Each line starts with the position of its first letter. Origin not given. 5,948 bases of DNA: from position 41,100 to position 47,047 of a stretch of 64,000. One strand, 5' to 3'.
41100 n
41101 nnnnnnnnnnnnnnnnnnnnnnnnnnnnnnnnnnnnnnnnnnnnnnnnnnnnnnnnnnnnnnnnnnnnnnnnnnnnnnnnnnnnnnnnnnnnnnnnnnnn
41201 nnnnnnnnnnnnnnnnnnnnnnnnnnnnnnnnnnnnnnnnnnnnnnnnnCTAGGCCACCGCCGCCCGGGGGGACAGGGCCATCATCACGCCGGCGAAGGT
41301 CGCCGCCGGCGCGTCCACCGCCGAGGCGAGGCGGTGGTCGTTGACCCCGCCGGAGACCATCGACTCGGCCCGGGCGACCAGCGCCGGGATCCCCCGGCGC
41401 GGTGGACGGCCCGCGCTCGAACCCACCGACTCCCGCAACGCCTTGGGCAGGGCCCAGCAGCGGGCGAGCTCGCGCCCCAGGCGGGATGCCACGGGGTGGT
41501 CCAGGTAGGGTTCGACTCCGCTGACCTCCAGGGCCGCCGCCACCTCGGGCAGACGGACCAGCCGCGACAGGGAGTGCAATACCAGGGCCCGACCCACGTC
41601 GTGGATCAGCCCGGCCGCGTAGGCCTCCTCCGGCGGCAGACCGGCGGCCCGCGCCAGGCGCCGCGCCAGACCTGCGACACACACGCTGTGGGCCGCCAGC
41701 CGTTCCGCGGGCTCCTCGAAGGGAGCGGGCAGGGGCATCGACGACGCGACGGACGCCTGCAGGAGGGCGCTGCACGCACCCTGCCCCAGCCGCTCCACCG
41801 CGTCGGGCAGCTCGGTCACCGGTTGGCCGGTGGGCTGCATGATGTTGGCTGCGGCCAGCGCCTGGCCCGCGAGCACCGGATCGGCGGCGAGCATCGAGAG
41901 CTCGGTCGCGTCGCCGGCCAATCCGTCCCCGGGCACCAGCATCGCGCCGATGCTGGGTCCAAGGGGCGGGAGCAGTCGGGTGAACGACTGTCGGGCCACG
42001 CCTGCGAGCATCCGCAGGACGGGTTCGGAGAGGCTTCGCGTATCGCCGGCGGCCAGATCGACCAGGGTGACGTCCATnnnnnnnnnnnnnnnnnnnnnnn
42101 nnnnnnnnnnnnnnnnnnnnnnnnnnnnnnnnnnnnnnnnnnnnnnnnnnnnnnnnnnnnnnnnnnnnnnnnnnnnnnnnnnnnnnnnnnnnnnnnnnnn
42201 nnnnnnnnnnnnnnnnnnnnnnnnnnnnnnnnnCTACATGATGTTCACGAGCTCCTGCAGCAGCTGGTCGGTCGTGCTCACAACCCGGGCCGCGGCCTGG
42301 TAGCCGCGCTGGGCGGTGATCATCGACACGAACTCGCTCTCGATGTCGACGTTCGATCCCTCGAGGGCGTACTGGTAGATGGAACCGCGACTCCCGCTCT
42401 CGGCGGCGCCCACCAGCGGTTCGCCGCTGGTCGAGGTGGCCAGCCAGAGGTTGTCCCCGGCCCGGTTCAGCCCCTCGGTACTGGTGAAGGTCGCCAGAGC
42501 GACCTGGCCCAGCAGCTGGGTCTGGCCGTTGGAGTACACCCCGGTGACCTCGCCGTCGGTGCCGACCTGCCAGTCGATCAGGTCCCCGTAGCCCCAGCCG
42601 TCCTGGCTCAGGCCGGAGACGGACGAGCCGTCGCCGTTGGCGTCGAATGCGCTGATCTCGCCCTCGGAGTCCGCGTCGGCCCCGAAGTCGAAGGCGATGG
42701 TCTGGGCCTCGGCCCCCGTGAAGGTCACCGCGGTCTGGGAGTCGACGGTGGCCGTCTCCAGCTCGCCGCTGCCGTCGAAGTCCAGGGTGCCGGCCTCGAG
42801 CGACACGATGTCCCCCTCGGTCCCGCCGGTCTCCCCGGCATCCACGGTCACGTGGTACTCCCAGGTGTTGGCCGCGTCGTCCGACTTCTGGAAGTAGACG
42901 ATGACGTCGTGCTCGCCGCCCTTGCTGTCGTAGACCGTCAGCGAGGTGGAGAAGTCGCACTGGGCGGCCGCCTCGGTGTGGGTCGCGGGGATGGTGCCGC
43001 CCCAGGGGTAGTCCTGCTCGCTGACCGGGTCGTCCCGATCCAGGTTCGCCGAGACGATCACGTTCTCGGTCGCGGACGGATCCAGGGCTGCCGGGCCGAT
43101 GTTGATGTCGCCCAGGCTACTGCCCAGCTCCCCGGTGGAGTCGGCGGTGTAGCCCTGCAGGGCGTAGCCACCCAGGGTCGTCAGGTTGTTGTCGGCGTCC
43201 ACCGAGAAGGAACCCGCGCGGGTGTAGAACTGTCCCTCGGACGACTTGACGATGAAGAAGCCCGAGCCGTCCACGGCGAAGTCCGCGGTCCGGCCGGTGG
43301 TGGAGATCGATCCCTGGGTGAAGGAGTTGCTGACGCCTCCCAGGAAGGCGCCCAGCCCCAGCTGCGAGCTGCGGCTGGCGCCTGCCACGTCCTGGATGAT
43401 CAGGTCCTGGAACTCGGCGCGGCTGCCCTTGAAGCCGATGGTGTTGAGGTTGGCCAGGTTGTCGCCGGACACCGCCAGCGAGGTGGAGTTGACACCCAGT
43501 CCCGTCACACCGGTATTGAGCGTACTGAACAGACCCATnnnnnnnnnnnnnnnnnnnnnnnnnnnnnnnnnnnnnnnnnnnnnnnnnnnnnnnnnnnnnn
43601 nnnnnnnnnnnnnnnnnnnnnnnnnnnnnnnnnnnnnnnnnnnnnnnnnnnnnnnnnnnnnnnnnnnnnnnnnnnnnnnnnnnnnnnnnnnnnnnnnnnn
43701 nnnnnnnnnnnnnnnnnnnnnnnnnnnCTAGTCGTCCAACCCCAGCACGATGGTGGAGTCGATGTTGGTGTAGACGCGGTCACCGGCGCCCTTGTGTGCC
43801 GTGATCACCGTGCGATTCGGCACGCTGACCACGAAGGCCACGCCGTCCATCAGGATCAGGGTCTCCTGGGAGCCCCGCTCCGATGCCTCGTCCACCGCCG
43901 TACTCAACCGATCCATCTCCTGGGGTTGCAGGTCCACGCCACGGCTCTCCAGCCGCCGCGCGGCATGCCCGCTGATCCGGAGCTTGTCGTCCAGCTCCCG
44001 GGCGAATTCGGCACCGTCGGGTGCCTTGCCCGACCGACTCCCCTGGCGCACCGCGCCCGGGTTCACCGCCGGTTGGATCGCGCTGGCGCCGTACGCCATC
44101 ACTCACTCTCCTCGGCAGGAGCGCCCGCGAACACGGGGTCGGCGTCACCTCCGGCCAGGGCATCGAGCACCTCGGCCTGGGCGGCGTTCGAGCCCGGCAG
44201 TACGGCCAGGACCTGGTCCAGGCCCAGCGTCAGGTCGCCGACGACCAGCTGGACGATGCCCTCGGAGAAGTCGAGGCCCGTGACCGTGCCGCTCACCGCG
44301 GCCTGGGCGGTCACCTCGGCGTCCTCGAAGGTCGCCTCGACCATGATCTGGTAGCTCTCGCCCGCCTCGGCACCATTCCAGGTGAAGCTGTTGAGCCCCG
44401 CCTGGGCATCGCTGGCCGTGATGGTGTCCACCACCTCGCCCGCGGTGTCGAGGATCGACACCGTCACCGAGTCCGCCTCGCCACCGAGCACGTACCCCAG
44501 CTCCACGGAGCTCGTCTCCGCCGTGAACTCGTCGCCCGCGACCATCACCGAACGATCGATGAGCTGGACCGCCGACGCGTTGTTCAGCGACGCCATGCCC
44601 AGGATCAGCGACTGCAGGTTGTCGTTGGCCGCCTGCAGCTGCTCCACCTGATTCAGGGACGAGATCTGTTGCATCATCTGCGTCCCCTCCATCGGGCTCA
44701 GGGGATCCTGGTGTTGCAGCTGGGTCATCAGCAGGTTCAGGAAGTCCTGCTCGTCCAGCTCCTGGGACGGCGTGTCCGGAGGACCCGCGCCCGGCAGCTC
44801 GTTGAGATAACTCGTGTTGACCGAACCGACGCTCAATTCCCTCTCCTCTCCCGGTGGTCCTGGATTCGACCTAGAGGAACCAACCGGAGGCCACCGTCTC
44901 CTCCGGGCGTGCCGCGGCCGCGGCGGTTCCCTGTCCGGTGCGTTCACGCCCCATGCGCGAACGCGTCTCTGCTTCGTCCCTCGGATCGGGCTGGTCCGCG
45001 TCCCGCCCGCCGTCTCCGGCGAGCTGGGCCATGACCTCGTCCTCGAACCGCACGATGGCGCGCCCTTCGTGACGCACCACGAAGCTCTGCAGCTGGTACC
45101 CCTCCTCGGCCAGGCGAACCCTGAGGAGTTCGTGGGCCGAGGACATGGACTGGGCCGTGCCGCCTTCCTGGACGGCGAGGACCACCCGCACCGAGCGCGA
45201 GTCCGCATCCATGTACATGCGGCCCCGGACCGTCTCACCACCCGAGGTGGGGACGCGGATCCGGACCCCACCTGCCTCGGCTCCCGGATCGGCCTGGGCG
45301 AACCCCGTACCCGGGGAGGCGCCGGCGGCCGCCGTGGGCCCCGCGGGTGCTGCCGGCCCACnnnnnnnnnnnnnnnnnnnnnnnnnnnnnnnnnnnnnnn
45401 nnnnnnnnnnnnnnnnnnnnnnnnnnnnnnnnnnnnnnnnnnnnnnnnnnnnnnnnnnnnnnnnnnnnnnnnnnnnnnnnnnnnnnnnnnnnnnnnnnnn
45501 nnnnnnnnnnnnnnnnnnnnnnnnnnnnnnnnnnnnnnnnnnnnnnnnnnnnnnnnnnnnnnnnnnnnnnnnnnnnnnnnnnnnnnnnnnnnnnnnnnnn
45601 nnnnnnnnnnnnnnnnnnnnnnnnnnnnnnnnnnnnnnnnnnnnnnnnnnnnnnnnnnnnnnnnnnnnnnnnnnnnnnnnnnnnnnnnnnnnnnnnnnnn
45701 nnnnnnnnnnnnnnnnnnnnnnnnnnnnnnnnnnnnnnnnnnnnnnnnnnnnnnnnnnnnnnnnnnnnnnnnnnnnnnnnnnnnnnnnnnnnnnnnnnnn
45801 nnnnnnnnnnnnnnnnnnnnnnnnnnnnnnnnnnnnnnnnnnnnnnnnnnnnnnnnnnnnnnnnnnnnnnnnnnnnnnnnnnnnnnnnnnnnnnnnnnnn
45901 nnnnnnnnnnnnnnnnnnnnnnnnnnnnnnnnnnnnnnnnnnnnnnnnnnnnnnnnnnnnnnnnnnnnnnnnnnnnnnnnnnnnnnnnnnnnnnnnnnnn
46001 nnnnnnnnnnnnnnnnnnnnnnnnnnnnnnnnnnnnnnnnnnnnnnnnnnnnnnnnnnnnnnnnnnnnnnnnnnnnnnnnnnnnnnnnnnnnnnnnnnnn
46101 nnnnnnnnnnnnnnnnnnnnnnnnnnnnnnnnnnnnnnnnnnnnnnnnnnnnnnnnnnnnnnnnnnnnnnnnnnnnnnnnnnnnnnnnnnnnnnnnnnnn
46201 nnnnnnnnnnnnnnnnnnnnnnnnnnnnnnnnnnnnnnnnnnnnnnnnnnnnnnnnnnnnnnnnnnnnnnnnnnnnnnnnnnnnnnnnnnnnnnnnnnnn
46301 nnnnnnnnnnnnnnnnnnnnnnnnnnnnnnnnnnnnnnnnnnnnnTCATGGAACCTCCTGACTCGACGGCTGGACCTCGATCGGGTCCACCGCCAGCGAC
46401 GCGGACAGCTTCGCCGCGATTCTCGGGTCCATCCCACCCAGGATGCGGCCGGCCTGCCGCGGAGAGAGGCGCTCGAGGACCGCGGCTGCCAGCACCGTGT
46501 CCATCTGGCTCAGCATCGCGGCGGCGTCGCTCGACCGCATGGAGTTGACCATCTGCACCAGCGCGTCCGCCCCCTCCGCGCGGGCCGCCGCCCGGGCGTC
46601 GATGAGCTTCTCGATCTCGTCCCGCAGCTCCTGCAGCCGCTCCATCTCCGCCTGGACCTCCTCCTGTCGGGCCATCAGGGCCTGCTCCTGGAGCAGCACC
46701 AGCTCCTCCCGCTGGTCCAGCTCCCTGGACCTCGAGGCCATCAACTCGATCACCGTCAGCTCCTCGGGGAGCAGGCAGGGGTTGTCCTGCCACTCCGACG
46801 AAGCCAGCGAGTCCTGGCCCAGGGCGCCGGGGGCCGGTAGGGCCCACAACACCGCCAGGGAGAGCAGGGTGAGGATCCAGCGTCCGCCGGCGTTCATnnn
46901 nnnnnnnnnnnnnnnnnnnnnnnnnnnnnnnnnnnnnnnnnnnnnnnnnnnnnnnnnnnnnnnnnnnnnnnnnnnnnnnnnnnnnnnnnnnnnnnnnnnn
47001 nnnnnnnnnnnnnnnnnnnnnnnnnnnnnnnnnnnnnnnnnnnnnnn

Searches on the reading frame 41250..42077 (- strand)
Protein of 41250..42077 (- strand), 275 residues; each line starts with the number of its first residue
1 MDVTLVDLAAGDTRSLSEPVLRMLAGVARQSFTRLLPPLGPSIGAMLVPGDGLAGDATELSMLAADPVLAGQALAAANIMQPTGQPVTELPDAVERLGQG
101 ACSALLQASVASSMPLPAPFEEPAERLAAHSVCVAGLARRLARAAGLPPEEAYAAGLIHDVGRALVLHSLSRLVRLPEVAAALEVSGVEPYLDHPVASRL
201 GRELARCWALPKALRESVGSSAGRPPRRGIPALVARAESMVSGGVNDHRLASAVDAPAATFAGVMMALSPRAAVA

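Call 9: search_protein_families(library=pfam, proteins=[window:41250-42077:-])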
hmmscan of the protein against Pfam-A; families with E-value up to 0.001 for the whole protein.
window:41250-42077:- (275 aa): 2 families
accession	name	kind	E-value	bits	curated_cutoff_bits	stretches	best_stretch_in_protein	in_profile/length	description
PF08668.18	HDOD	-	1.7e-17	64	22.9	1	62-218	28-190/196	HDOD domain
PF01966.28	HD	-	2.7e-07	31.3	22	1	128-180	2-49/116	HD domain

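Call 58: search_protein_families(library=ncbifam, proteins=[window:41250-42077:-], max_evalue=0.01)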
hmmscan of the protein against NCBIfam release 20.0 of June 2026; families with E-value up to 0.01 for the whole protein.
window:41250-42077:- (275 aa): 6 families
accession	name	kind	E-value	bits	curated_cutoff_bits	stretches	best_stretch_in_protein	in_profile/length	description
NF005519.0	PRK07152.1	equivalog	7.9e-05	21.7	315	1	127-165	197-235/361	nicotinate-nucleotide adenylyltransferase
TIGR00277.1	HDIG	domain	0.00014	21.6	27.6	1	126-164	4-42/84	HDIG domain-containing metalloprotein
TIGR02621.3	cas3_GSU0051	exception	0.0024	16.7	400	1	123-164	667-711/854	type I-G CRISPR-associated helicase/endonuclease Cas3g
TIGR00488.1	TIGR00488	equivalog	0.0027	17.6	70.15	1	128-176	10-58/173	bis(5'-nucleosyl)-tetraphosphatase (symmetrical) YqeK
TIGR03319.1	RNase_Y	equivalog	0.0027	16.3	454.35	1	129-165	332-368/514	ribonuclease Y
NF002829.0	PRK03007.1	equivalog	0.0064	15.4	385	1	121-163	62-103/425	deoxyguanosinetriphosphate triphosphohydrolase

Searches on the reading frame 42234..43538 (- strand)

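Call 18: search_protein_families(library=pfam, proteins=[window:42234-43538:-])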
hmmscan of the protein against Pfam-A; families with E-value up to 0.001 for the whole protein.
window:42234-43538:- (434 aa): 4 families
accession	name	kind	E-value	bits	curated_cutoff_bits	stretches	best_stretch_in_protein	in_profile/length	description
PF07559.19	FlgE_D2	-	1.9e-20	74.2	22.7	1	185-314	11-141/142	Flagellar basal body protein FlaE D2 domain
PF06429.18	Flg_bbr_C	-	3.2e-16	59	23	1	389-433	2-46/46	Flagellar basal body rod FlgEFG protein C-terminal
PF22692.1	LlgE_F_G_D1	-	3.7e-12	46.7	27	1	88-152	1-52/64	Flagellar hook protein FlgE/F/G D1 domain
PF00460.25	Flg_bb_rod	-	0.00012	22.4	20.7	1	7-37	1-31/31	Flagella basal body rod protein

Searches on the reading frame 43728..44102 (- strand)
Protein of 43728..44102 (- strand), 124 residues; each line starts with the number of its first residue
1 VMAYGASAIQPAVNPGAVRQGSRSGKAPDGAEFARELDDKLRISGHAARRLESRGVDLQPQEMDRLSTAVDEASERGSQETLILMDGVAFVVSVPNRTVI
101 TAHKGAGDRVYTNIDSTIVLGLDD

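Call 18: search_protein_families(library=pfam, proteins=[window:43728-44102:-])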
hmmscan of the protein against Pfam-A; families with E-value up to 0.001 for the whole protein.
window:43728-44102:- (124 aa): 1 family
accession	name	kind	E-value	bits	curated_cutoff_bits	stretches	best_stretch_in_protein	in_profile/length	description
PF12611.13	Flagellar_put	-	1.6e-05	25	21.1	1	98-119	1-24/24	Putative flagellar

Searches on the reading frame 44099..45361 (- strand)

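Call 18: search_protein_families(library=pfam, proteins=[window:44099-45361:-])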
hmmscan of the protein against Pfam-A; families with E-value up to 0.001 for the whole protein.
window:44099-45361:- (420 aa): 3 families
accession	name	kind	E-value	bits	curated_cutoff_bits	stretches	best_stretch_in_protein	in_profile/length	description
PF03963.19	FlgD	-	2.7e-16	60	27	1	196-251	20-75/75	Flagellar hook capping protein - N-terminal region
PF13860.13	FlgD_ig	-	1.2e-11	44.8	27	1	277-344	2-76/79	FlgD Ig-like domain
PF13861.12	FLgD_tudor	-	3.7e-07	30.7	26.9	1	262-384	4-57/58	FlgD Tudor-like domain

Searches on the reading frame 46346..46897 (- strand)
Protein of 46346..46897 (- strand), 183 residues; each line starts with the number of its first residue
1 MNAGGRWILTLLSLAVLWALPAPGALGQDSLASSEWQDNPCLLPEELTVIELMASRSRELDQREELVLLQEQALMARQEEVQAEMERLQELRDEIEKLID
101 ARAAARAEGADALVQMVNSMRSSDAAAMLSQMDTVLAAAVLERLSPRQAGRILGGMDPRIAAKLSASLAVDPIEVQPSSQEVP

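Call 18: search_protein_families(library=pfam, proteins=[window:46346-46897:-])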
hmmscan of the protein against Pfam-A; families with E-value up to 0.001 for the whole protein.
window:46346-46897:- (183 aa): 1 family
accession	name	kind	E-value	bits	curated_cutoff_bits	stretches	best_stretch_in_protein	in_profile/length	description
PF03448.22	MgtE_N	-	7.4e-06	26.9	25.9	1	114-168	43-97/102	MgtE intracellular N domain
